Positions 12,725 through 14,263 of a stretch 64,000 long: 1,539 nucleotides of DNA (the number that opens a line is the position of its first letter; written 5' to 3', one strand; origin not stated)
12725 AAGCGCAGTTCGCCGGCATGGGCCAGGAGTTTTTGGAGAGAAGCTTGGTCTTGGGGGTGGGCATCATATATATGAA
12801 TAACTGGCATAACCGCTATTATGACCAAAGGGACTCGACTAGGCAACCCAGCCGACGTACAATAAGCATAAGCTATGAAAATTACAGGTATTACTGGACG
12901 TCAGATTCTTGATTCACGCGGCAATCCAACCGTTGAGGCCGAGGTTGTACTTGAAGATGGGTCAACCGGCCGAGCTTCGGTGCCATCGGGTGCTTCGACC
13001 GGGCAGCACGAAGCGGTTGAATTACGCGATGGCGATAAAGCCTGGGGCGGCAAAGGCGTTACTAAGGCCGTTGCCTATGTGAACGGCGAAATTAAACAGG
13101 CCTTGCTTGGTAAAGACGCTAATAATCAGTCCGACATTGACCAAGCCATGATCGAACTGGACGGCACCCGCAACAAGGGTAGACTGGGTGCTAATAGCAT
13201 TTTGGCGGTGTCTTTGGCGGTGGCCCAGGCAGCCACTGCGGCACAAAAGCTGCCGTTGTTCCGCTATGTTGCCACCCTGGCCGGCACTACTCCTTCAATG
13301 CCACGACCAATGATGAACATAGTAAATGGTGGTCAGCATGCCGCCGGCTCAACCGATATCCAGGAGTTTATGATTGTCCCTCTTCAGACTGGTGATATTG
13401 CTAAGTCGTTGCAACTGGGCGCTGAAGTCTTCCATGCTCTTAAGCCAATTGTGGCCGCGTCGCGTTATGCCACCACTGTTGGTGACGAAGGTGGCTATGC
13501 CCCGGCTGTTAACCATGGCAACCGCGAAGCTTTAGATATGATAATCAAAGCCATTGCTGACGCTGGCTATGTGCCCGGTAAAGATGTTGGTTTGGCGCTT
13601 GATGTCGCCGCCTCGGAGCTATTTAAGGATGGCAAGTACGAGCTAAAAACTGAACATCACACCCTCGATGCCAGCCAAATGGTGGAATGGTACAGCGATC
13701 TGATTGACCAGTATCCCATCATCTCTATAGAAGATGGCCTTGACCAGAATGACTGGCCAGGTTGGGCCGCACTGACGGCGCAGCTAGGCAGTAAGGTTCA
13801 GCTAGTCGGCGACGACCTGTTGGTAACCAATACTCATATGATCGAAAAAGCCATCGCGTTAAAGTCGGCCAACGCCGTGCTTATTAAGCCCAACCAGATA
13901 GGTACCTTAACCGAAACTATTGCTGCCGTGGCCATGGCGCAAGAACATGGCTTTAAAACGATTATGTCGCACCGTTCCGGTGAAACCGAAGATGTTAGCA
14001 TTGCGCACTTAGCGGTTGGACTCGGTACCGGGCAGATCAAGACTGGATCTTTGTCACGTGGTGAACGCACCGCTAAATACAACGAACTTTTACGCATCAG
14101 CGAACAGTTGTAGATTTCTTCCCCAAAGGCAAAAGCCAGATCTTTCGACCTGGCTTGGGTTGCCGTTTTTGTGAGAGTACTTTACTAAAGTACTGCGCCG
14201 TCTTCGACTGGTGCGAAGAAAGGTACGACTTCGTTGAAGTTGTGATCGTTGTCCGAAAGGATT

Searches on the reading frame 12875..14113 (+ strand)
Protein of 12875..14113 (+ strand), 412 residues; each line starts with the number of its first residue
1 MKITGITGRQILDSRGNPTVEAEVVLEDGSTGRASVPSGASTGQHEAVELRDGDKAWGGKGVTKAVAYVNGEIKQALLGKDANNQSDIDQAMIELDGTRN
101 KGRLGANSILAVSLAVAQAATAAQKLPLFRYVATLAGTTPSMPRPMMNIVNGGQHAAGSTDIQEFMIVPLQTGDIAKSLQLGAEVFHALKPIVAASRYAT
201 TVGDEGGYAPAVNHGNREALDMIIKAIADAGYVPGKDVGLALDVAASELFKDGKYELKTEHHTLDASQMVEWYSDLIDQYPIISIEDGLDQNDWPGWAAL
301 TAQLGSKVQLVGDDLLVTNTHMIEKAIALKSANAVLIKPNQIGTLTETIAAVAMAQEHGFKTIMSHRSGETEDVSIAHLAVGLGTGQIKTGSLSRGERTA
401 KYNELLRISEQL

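Call 15: search_protein_families(library=pfam, proteins=[window:12875-14113:+], max_evalue=0.00001)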
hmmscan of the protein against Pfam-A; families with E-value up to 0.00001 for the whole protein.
window:12875-14113:+ (412 aa): 4 families
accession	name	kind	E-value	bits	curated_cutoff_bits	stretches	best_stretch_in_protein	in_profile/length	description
PF00113.28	Enolase_C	-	1.1e-110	370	21.5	1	141-412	3-281/296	Enolase, C-terminal TIM barrel domain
PF03952.21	Enolase_N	-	1.4e-56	190.7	35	1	3-132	1-131/131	Enolase, N-terminal domain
PF13378.12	MR_MLE_C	-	6.9e-08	32.9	29.4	1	261-388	52-174/219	Enolase C-terminal domain-like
PF07476.17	MAAL_C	-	6.9e-06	25.8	27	0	302-386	134-217/249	Methylaspartate ammonia-lyase C-terminus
